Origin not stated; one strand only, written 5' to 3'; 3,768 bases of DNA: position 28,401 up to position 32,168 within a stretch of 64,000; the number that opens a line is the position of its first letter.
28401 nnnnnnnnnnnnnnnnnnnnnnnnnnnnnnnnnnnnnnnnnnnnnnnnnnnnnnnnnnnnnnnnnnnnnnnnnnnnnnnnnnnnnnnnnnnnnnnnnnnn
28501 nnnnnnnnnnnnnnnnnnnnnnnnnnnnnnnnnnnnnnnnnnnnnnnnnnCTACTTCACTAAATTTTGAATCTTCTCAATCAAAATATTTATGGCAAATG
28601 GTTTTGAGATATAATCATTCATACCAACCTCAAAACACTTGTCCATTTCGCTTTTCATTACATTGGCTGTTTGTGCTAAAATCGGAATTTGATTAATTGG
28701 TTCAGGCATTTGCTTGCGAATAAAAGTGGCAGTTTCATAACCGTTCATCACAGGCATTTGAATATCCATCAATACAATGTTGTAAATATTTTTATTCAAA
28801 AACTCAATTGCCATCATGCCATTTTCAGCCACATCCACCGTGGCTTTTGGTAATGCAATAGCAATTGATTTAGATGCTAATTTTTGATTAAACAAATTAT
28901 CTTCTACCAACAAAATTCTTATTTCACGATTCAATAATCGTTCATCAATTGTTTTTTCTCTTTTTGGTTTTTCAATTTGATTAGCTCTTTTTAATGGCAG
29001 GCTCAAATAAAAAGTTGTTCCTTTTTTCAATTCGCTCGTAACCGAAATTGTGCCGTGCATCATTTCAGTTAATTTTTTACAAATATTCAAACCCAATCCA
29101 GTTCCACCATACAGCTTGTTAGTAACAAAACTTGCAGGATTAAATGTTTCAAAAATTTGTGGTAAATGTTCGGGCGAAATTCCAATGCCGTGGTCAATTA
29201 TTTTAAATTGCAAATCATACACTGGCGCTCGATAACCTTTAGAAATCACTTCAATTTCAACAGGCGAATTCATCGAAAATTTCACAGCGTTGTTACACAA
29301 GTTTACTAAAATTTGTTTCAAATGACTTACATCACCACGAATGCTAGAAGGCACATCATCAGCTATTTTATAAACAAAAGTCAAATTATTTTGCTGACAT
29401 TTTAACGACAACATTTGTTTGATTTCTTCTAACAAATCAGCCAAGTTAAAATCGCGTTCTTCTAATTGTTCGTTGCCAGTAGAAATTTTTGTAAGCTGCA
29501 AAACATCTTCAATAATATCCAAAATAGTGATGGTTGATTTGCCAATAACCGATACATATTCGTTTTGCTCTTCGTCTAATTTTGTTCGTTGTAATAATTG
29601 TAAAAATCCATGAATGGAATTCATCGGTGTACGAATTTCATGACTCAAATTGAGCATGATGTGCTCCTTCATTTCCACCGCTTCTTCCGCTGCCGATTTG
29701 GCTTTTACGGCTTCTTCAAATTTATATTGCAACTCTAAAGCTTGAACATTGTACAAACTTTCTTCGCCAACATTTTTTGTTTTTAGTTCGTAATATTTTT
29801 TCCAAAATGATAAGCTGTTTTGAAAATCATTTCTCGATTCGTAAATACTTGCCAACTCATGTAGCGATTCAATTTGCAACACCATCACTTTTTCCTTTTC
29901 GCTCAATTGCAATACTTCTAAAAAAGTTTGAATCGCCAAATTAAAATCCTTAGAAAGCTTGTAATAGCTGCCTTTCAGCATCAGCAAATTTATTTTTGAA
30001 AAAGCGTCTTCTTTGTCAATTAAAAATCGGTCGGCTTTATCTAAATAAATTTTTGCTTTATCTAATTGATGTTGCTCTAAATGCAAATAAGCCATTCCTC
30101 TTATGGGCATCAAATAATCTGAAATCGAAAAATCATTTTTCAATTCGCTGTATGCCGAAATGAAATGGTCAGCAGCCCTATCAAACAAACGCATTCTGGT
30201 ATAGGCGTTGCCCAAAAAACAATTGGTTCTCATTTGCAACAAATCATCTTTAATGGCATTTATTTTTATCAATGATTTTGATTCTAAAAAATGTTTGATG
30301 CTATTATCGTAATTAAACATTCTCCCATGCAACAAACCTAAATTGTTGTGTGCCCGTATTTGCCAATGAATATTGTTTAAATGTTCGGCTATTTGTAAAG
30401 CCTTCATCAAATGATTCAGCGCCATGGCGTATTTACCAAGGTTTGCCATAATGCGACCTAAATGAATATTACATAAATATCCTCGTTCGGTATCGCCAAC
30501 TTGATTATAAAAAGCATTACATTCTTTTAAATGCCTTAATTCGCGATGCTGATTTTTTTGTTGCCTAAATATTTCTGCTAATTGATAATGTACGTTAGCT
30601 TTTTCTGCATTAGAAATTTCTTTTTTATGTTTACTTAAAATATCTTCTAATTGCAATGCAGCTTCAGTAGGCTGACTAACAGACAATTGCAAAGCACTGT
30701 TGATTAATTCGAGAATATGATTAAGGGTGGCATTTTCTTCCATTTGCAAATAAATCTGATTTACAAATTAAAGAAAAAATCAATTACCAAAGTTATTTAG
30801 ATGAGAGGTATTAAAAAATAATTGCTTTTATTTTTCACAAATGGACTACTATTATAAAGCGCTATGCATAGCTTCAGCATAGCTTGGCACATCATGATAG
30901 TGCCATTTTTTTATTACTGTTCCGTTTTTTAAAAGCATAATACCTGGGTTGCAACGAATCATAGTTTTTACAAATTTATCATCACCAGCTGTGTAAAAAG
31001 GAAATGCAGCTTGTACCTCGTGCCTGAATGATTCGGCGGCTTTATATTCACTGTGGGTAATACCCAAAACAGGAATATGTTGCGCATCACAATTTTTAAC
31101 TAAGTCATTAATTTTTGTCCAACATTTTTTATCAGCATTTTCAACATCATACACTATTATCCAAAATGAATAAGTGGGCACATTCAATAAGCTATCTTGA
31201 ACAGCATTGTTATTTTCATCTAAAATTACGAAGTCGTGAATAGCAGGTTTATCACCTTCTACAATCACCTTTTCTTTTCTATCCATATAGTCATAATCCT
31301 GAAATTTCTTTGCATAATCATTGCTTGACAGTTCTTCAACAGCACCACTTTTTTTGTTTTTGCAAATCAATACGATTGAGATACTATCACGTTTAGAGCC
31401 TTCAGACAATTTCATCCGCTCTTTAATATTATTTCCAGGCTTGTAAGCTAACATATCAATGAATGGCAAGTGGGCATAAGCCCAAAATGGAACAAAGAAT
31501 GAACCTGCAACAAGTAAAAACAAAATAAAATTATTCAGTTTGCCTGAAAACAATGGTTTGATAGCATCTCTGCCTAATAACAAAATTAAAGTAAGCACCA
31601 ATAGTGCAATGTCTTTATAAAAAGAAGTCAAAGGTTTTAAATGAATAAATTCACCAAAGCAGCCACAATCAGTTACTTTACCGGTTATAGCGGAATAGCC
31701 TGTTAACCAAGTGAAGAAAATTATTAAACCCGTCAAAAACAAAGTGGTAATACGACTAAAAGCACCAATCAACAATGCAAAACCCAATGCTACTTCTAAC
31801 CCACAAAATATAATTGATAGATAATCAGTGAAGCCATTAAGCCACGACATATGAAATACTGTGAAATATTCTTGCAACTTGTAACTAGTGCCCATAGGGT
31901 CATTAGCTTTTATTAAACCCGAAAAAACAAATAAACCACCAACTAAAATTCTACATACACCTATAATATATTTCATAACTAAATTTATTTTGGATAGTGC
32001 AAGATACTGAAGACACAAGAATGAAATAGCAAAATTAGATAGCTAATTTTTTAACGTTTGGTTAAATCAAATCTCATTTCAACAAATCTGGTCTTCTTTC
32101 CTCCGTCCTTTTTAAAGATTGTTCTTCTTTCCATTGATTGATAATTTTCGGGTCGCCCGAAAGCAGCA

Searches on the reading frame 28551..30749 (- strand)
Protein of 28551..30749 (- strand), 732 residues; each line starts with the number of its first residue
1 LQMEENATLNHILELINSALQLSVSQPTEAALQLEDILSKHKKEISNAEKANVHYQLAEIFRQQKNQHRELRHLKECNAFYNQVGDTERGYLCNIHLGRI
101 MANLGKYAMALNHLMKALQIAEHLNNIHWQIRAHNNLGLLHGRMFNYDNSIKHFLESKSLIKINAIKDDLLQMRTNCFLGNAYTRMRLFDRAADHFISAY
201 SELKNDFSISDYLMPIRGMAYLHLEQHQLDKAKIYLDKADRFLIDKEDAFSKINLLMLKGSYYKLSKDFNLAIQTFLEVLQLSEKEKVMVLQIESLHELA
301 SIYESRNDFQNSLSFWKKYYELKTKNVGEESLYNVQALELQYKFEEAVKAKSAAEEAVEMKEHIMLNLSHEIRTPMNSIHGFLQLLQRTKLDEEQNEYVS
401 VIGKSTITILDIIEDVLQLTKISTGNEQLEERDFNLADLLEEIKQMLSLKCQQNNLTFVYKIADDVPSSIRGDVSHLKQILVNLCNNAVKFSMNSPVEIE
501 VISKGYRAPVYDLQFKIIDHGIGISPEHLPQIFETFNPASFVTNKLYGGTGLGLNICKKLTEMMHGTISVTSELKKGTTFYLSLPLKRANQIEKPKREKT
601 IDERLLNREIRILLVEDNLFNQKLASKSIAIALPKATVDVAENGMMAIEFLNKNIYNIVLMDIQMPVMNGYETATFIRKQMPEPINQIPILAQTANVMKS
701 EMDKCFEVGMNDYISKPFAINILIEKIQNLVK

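Call 21: search_protein_families(library=pfam, proteins=[window:28551-30749:-], max_evalue=0.001)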
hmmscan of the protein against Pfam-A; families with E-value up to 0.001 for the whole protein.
window:28551-30749:- (732 aa): 10 families
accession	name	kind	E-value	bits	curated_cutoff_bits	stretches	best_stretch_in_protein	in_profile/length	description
PF02518.31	HATPase_c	-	1.8e-26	93.2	26.4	1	472-587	1-110/111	Histidine kinase-, DNA gyrase B-, and HSP90-like ATPase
PF00072.30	Response_reg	-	4.5e-21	75.5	30.2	1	612-728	1-111/111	Response regulator receiver domain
PF00512.31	HisKA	-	2.9e-17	62.9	26.9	1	365-425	6-66/66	His Kinase A (phospho-acceptor) domain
PF13424.12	TPR_12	-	2.3e-14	53.8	30.1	2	96-157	8-71/77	Tetratricopeptide repeat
PF00515.34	TPR_1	-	1.5e-12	47.2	27.8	0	132-156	2-26/34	Tetratricopeptide repeat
PF07719.23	TPR_2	-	1.2e-11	44.2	27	0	95-122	5-32/34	Tetratricopeptide repeat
PF13181.12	TPR_8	-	1e-10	41.3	25.7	0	255-285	3-33/34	Tetratricopeptide repeat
PF13176.12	TPR_7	-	8.7e-08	32.1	27.9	0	178-206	4-31/36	Tetratricopeptide repeat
PF13374.12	TPR_10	-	4.9e-05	23.6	27.5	0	96-125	7-36/42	Tetratricopeptide repeat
PF17874.7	TPR_MalT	-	9.2e-05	22.3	45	0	100-239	10-148/336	MalT-like TPR region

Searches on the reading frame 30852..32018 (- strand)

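Call 21: search_protein_families(library=pfam, proteins=[window:30852-32018:-], max_evalue=0.001)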
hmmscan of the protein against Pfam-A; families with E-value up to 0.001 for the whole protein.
window:30852-32018:- (388 aa): 2 families
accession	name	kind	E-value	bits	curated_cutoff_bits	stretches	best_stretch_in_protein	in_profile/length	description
PF07291.16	MauE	-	3e-21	76.5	27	1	15-148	1-127/128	Methylamine utilisation protein MauE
PF07681.17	DoxX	-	2.6e-05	25.2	23.6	1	21-105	4-82/85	DoxX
